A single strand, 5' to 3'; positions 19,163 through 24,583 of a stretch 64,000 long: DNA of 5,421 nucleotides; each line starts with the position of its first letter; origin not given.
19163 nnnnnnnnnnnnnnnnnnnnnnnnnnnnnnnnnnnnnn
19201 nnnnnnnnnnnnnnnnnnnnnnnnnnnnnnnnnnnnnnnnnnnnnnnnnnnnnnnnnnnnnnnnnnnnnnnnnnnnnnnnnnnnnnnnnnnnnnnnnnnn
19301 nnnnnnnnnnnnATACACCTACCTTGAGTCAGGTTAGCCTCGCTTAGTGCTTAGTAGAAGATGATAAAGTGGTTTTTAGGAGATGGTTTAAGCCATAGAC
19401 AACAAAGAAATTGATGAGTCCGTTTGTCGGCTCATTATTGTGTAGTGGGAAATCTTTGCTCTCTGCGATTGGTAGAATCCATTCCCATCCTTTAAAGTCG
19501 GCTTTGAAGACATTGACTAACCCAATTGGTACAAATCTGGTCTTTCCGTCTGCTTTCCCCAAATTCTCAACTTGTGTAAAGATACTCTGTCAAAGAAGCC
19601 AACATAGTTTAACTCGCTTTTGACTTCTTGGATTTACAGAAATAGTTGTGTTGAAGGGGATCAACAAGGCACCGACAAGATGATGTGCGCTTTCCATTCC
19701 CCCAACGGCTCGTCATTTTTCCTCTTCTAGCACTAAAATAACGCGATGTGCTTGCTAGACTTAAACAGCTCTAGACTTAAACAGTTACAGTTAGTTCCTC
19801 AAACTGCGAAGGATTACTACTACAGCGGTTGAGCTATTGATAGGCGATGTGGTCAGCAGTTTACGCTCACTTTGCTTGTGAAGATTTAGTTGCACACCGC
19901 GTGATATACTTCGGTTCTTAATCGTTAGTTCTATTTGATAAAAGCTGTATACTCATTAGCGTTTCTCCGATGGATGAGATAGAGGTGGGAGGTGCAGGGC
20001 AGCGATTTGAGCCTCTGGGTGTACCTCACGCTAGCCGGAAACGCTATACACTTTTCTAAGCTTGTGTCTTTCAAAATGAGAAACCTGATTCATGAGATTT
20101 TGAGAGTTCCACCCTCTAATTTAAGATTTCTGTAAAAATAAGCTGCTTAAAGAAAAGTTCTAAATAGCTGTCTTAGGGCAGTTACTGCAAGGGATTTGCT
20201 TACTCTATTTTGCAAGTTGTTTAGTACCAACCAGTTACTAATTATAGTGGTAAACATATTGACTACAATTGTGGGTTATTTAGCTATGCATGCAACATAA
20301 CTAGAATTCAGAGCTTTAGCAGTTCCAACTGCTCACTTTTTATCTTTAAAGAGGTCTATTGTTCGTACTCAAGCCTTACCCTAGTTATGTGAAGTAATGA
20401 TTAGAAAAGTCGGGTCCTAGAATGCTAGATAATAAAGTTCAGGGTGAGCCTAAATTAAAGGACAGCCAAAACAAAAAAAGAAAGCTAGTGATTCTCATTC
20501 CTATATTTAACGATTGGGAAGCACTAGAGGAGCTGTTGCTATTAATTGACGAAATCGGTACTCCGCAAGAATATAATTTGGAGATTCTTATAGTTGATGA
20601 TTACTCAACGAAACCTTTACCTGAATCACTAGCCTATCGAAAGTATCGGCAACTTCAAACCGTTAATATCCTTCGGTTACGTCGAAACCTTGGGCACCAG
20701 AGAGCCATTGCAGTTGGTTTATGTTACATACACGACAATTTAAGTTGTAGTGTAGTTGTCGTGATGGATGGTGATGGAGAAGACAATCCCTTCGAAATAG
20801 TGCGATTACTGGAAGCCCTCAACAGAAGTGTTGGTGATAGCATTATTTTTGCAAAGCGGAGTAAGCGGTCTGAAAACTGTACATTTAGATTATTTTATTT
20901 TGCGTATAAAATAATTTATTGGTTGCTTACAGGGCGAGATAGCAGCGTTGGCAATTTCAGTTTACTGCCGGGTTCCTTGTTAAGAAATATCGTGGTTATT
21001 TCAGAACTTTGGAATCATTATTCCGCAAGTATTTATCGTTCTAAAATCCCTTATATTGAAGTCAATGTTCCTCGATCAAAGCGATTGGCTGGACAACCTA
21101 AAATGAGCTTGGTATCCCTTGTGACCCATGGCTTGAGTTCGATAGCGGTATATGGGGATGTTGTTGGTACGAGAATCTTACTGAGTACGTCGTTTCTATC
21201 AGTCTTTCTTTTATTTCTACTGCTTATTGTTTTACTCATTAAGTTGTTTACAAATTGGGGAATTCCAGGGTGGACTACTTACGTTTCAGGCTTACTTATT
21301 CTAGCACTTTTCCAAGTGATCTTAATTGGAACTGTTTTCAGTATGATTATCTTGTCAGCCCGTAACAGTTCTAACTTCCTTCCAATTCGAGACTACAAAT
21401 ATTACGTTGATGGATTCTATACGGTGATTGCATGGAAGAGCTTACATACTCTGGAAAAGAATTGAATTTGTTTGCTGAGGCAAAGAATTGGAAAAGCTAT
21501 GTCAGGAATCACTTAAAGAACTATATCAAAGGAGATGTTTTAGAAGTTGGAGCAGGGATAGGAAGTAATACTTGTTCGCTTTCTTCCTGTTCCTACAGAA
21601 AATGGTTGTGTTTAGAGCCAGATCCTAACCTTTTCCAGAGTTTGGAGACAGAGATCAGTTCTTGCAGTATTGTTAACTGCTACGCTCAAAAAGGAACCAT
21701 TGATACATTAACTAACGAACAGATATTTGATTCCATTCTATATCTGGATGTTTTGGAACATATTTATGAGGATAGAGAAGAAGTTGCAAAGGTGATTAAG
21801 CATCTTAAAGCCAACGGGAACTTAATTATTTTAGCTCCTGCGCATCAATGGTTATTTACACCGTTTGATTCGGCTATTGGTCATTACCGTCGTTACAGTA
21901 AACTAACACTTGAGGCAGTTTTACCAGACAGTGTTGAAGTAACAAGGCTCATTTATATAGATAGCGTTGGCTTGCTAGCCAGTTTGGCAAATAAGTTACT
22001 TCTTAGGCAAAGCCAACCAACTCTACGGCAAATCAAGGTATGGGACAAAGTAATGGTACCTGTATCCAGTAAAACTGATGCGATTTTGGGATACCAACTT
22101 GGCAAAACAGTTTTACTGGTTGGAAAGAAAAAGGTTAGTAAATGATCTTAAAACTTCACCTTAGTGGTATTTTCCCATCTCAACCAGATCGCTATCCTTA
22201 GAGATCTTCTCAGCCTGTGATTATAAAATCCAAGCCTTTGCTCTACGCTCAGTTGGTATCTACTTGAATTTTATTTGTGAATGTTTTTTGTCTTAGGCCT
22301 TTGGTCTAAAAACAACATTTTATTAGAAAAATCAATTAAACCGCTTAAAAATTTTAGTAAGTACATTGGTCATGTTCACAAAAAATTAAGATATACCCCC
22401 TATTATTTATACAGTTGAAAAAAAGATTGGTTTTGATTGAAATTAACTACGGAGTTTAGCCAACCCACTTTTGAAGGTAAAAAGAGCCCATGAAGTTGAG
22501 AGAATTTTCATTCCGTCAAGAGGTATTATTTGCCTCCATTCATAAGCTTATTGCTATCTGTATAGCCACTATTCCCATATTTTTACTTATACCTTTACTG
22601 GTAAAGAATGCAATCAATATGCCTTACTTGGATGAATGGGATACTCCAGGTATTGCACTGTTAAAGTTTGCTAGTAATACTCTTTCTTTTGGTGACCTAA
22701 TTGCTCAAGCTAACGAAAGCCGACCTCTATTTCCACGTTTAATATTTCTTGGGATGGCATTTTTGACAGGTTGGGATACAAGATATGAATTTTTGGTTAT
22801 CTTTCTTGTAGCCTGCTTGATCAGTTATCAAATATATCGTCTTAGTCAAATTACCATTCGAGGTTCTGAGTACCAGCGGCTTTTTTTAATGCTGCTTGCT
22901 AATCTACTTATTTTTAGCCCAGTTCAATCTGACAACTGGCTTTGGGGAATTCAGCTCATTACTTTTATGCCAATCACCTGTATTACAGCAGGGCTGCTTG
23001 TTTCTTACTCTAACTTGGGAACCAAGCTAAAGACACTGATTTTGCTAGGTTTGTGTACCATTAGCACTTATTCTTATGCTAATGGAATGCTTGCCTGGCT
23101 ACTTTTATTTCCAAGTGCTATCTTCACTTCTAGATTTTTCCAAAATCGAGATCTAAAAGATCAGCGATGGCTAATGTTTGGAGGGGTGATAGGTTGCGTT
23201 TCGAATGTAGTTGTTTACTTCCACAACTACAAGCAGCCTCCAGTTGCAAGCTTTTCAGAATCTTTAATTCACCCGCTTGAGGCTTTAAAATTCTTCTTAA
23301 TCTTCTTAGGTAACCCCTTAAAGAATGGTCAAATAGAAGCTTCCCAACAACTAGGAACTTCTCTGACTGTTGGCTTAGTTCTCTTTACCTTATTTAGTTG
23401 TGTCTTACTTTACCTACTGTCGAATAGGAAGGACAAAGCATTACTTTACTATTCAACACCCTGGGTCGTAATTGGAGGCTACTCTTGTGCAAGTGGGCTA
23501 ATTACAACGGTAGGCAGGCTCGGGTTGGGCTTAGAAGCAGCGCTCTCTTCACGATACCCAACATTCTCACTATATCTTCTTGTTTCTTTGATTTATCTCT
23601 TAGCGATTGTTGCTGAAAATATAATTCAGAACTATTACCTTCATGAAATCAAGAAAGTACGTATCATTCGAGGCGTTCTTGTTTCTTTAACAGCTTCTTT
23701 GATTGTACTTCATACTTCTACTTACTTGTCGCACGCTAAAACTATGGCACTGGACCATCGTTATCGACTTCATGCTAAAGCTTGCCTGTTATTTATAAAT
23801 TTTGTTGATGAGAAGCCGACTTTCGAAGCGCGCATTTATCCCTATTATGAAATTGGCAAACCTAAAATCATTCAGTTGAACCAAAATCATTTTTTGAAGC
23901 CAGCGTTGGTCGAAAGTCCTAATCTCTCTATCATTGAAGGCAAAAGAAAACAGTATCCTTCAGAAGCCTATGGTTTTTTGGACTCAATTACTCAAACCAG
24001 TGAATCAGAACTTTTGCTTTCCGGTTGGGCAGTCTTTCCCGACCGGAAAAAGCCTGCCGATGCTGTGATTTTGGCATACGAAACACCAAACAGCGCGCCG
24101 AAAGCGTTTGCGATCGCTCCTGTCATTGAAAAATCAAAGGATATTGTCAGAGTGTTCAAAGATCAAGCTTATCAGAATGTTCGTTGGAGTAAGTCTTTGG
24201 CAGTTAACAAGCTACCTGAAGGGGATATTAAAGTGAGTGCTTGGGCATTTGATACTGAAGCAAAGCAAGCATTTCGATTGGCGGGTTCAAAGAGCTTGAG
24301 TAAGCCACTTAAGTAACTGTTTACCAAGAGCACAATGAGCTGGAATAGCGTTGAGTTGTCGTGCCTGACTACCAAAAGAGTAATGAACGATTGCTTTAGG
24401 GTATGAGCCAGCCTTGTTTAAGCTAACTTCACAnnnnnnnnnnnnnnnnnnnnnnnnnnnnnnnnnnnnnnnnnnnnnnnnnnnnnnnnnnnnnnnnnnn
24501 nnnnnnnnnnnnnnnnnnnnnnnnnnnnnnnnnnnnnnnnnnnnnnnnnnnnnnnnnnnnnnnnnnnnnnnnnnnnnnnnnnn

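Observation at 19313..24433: AT-rich, HIP1-free island carrying a three-gene lipid-carrier glycosylation cassette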

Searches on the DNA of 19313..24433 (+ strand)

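Call 57: search_dna_similar(query=window:19313-24433:+, collection=plasmids, mode=distant, max_rows=10)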
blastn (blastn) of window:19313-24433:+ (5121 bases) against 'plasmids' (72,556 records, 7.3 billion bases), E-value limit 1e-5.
No match.

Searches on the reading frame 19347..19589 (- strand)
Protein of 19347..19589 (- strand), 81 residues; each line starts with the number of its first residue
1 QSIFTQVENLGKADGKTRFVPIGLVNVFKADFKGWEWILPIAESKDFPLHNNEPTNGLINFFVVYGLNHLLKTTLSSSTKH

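Call 47: search_protein_representatives(protein=window:19347-19589:-)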
Query: 81 residues. Proteins with E-value up to 0.001 (for the whole library): 4; up to 1e-10: 1; up to 1e-30: 1. The best 4 are listed.
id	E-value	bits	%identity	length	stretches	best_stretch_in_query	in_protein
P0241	1.1e-42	159.0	99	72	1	10-81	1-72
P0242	2.0e-09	53.0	-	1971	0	-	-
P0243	2.5e-08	49.5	39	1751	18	52-79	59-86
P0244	6.3e-04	35.5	41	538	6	21-48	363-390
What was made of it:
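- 19313..20420 (.): Orphan upstream DNA of 1.1 kb, GC 0.40, with no gene. Origin unknown. It presumably carries the cassette's promoter. Full HMMER scan of 1.8 billion representative proteins with the best ORF found only itself plus weak partial matches to long proteins that I did not follow up and judged uninformative (call 47).
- Tried and rejected: A full HMMER scan of 1.8 billion representatives with the 81-aa best frame found only itself plus weak partial matches to long proteins that I did not follow up and judged uninformative (call 47).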

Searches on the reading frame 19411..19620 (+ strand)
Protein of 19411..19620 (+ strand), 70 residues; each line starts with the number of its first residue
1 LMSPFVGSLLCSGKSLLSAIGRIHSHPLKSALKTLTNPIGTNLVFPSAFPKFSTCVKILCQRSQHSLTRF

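Call 26: search_protein_families(library=pfam, proteins=[window:19411-19620:+], max_evalue=10)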
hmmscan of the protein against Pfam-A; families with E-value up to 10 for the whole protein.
seq(70 aa): 0 families
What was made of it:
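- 19313..20420 (.): No Pfam hit (call 26).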
